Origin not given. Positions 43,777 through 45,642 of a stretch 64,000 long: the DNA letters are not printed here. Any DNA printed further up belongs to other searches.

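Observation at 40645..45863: MacAB/Lol-like export operon with two different FtsX permeases, an AbrB-type regulator and an adaptor with a hairpin-tip insertion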

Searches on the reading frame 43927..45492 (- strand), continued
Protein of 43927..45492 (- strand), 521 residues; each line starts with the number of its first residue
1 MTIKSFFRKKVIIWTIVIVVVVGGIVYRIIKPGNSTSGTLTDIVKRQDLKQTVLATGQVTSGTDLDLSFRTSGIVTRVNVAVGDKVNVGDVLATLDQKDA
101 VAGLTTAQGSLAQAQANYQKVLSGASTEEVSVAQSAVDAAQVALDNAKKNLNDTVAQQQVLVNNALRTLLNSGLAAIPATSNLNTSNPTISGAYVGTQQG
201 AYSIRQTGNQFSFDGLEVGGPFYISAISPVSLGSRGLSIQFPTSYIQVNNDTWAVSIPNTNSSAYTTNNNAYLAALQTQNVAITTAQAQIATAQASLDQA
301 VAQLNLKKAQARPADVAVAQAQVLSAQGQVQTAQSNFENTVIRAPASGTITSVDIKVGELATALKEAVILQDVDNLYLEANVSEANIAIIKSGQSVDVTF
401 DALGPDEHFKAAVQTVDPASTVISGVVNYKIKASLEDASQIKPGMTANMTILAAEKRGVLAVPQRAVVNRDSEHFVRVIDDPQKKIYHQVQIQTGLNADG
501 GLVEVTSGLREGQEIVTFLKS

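Call 11: search_solved_structures(query=window:43927-45492:-, max_evalue=0.01, show_alignments=3)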
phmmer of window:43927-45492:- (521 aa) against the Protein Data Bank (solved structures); distinct sequences matched with E-value up to 0.01: 23.
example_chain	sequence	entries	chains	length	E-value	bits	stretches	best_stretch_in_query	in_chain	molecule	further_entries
4dk0_A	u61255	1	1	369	6.6e-21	78.1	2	271-426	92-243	Putative MacA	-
9qgy_G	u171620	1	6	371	2e-20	76.5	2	290-516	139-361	Macrolide export protein MacA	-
5nik_D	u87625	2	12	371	2.7e-20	76.1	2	286-516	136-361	Macrolide export protein MacA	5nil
4dk1_A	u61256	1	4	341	1.4e-19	73.7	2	39-131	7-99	Putative MacA, Multidrug resistance protein mexA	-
3fpp_A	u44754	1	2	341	1e-17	67.6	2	286-516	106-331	Macrolide-specific efflux protein macA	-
6vej_P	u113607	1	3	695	2.2e-14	56.6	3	56-155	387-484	Probable Resistance-Nodulation-Cell Division (RND) efflux membrane fusion protein,Probable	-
8zal_A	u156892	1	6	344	2.4e-10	43.3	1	286-417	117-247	Multidrug export protein EmrA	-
20yy_D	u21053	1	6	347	2.7e-10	43.1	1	321-516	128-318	Multidrug efflux RND transporter periplasmic adaptor subunit MexJ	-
8zar_A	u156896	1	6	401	4.2e-10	42.5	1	286-417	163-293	Multidrug export protein EmrA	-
3lnn_A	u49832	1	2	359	8.2e-10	41.6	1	293-516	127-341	Membrane fusion protein (MFP) heavy metal cation efflux ZneB (CzcB-like)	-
4tko_B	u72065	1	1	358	3.4e-09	39.5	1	286-431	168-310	EmrA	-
3t51_B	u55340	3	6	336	1.7e-08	37.2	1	340-517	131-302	Cation efflux system protein CusB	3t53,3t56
3h94_A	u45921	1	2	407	2.9e-08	36.5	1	340-517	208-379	Cation efflux system protein cusB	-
3ne5_B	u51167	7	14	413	3e-08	36.4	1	340-517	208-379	Cation efflux system protein cusB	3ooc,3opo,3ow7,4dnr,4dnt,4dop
4kks_A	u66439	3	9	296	9.2e-08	34.8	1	339-487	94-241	Membrane fusion protein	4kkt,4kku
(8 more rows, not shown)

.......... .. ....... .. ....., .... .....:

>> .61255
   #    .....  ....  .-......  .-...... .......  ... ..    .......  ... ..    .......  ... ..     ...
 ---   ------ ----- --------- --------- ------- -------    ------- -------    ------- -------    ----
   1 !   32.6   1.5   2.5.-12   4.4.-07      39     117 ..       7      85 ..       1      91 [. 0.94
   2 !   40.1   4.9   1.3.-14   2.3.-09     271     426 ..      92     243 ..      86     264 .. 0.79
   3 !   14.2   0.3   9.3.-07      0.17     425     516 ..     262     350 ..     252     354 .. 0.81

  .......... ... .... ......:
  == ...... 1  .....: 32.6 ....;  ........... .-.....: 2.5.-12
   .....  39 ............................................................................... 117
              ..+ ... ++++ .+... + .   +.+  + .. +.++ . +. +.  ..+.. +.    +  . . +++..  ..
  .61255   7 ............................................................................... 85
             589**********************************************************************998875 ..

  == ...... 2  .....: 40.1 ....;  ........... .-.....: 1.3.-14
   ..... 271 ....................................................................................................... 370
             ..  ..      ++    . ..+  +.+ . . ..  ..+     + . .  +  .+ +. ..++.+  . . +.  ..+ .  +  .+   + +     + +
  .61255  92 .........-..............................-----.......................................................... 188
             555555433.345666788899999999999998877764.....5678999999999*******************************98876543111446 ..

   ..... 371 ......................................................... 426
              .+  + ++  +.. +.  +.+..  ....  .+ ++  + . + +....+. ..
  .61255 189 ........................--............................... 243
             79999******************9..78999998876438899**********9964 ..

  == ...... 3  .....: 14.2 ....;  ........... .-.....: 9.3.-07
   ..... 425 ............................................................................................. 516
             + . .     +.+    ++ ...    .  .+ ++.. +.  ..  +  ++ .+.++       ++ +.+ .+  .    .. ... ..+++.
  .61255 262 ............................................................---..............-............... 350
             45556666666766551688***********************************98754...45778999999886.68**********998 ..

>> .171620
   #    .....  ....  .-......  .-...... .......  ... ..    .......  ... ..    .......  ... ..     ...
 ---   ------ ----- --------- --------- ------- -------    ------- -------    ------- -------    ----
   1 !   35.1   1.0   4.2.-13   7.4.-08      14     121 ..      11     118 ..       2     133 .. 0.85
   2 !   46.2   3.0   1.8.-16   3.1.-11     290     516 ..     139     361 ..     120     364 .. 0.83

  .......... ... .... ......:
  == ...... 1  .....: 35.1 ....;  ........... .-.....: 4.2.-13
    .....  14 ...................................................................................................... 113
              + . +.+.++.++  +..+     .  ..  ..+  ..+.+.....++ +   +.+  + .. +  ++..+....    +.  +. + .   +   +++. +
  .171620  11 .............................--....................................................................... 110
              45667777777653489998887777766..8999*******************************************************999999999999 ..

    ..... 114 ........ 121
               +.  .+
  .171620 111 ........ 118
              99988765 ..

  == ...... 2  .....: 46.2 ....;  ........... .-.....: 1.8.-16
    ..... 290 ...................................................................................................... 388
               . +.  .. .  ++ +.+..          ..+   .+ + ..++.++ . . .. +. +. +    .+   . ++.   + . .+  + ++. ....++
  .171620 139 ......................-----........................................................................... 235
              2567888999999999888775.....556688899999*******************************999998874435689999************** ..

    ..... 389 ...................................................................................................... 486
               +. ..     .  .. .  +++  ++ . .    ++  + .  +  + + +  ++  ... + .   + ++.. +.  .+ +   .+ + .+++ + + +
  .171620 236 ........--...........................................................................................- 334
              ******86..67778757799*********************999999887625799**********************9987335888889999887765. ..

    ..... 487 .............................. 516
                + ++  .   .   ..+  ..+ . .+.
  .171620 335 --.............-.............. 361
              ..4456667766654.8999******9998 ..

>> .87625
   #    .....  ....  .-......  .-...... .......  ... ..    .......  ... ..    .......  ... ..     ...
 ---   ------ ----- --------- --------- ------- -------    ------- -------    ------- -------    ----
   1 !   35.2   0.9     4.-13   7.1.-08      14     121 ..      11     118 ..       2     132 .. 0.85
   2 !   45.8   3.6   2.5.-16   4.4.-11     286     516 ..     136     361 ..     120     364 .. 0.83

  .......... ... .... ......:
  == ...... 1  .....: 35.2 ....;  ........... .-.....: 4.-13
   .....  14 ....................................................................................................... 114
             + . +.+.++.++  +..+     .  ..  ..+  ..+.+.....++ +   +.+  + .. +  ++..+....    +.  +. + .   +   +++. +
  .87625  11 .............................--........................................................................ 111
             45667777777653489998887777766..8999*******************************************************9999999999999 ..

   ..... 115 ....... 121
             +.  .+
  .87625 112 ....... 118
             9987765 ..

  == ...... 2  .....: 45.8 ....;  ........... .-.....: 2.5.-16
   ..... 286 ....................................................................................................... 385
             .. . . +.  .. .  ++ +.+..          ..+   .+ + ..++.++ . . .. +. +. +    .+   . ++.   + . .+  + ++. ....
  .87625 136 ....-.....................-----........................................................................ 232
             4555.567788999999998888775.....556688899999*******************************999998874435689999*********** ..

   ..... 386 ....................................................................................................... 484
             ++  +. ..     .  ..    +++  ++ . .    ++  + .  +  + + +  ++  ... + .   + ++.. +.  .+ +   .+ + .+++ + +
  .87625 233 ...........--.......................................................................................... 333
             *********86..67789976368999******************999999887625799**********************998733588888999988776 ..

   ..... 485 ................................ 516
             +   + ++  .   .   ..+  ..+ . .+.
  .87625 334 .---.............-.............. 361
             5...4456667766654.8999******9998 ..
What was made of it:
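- Checked: The inserted segment is real: MacA aligns to adaptor residues 39-121 and 271-516 and leaves the middle unmatched (call 11).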

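Call 14: find_encoding_contigs(protein=P0001, flank=10000, max_places=3)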
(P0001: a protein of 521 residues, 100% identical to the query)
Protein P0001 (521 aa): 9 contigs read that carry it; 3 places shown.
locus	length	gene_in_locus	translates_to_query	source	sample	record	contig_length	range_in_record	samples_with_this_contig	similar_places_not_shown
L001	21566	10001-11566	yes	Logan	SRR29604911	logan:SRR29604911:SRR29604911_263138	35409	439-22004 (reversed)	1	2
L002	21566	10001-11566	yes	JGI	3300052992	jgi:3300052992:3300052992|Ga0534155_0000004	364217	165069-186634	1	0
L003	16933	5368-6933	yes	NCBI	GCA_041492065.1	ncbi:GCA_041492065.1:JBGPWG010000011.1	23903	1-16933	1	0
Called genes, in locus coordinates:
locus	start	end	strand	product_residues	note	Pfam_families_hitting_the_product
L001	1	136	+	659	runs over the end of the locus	PF00122:E1-E2_ATPase, PF00702:Hydrolase, PF13419:HAD_2 (faint), PF12710:HAD (weak), PF08282:Hydrolase_3 (weak)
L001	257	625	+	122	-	-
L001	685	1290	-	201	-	PF01161:PBP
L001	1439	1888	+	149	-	-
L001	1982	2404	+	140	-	PF00892:EamA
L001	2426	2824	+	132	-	PF07883:Cupin_2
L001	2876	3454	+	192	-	PF00565:SNase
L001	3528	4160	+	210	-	PF04138:GtrA_DPMS_TM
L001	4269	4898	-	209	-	PF18914:DUF5666 (weak)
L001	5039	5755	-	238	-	PF01479:S4 (weak), PF00849:PseudoU_synth_2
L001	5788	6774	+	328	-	PF01207:Dus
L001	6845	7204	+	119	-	PF01219:DAGK_prokar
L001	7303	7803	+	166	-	PF09900:DUF2127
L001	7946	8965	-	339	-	PF01381:HTH_3 (weak), PF13560:HTH_31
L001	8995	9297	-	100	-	-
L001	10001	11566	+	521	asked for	PF25917:BSH_RND, PF25973:BSH_CzcB (faint), PF25881:HH_YBHG (weak), PF25954:Beta-barrel_RND_2, PF25990:Beta-barrel_YknX, PF25989:YknX_C (weak)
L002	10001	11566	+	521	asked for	PF25917:BSH_RND, PF25973:BSH_CzcB (faint), PF25881:HH_YBHG (weak), PF25954:Beta-barrel_RND_2, PF25990:Beta-barrel_YknX, PF25989:YknX_C (weak)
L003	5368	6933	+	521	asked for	PF25917:BSH_RND, PF25973:BSH_CzcB (faint), PF25881:HH_YBHG (weak), PF25954:Beta-barrel_RND_2, PF25990:Beta-barrel_YknX, PF25989:YknX_C (weak)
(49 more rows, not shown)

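Call 16: find_related_loci(query=A1, collection=genome_contigs, flank=7000)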
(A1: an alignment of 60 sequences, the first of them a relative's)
Query A1 (521 aa) in genome_contigs; peptide patterns used: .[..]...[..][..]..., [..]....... (x = any residue, [..] = any of these).
600 stretches matched a pattern (row limit reached: there are more); 523 encode a relative of the query (tblastn E <= 1e-3); the best 80 are kept; 80 distinct loci.
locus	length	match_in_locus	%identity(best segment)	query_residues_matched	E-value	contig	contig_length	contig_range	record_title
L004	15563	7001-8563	60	1-521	0e+0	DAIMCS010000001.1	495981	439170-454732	MAG TPA_asm: Patescibacteria group bacterium isolate CTOTU25981 NODE_1_length_495981_cov_10.917482, whole genome shotgun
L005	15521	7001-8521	57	1-520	0e+0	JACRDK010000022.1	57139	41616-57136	MAG: Candidatus Doudnabacteria bacterium isolate NC_groundwater_1670_Pr3_B-0.1um_42_13 SR-2_scaffold_141_3198569, whole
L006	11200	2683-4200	58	1-520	0e+0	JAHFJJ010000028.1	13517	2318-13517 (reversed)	MAG: Candidatus Doudnabacteria bacterium isolate nzgw383 NODE_6047_length_13518_cov_3.832425, whole genome shotgun seque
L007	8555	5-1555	56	6-520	0e+0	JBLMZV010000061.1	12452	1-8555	MAG: Candidatus Saccharibacteria bacterium isolate MAG194 PRJNA951521_bin51_renamed_60, whole genome shotgun sequence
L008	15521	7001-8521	57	1-520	0e+0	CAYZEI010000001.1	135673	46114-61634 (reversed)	MAG TPA_asm: uncultured Candidatus Saccharibacteria bacterium isolate SRP278252_co1_767 genome assembly, contig: NODE_11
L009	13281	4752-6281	57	12-520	0e+0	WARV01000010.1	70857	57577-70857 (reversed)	MAG: Patescibacteria group bacterium isolate AMAZON01 genome_10, whole genome shotgun sequence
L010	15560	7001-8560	60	1-520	9e-178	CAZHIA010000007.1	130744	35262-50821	MAG TPA_asm: uncultured Candidatus Saccharibacteria bacterium isolate SRP257259_co1_13 genome assembly, contig: NODE_106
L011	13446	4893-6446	56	3-520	5e-178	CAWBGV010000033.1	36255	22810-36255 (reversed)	MAG: Candidatus Doudnabacteria bacterium isolate MFD04780.bin.2.152 genome assembly, contig: contig_53131, whole genome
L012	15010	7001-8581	59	6-520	4e-177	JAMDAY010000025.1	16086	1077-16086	MAG: Patescibacteria group bacterium isolate FK_Sedi_B_Bin.235 NODE_13568_length_16086_cov_24.5588, whole genome shotgun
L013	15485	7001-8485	60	12-520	1e-175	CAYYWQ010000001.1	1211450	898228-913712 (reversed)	MAG TPA_asm: uncultured Candidatus Saccharibacteria bacterium isolate SRP292972_co1_95 genome assembly, contig: NODE_2_l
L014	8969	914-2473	61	1-520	7e-176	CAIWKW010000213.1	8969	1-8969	MAG: Candidatus Doudnabacteria bacterium isolate AlinenLipids_bin-7426 genome assembly, contig: bin-7426:213/227, whole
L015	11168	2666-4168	56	6-520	2e-175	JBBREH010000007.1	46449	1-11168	MAG: Candidatus Doudnabacteria bacterium isolate Co_metawrap_2493 Cmw_2493_k141_27088152_length_46449_cov_26.9540, whole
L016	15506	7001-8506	57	5-521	3e-172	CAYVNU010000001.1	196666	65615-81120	MAG TPA_asm: uncultured Candidatus Saccharibacteria bacterium isolate SRP278252_co1_309 genome assembly, contig: NODE_49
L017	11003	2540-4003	58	19-520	3e-171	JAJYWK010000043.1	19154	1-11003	MAG: bacterium isolate FK3.bin112 NODE_5649_length_19154_cov_3.173385, whole genome shotgun sequence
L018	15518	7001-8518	55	4-521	4e-169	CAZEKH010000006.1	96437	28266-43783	MAG TPA_asm: uncultured Candidatus Saccharibacteria bacterium isolate SRP292972_co3_39 genome assembly, contig: NODE_259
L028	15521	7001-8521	52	1-520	8e-156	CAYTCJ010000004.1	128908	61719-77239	MAG TPA_asm: uncultured Candidatus Saccharibacteria bacterium isolate SRP257259_co1_173 genome assembly, contig: NODE_10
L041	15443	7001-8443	48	27-520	5e-124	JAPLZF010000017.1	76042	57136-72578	MAG: Candidatus Staskawiczbacteria bacterium isolate LacPavin_0920_WC90_MAG_38_16 LacPavin_0920_WC90_scaffold_184412, wh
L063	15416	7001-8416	43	31-516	1e-104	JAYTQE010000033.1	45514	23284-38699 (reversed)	MAG: Candidatus Paceibacterota bacterium isolate GFS_455 GFS_455_32, whole genome shotgun sequence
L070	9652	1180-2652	55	24-517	1e-165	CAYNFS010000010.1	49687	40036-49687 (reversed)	MAG TPA_asm: uncultured Candidatus Saccharibacteria bacterium isolate binchicken_co38_1306 genome assembly, contig: NODE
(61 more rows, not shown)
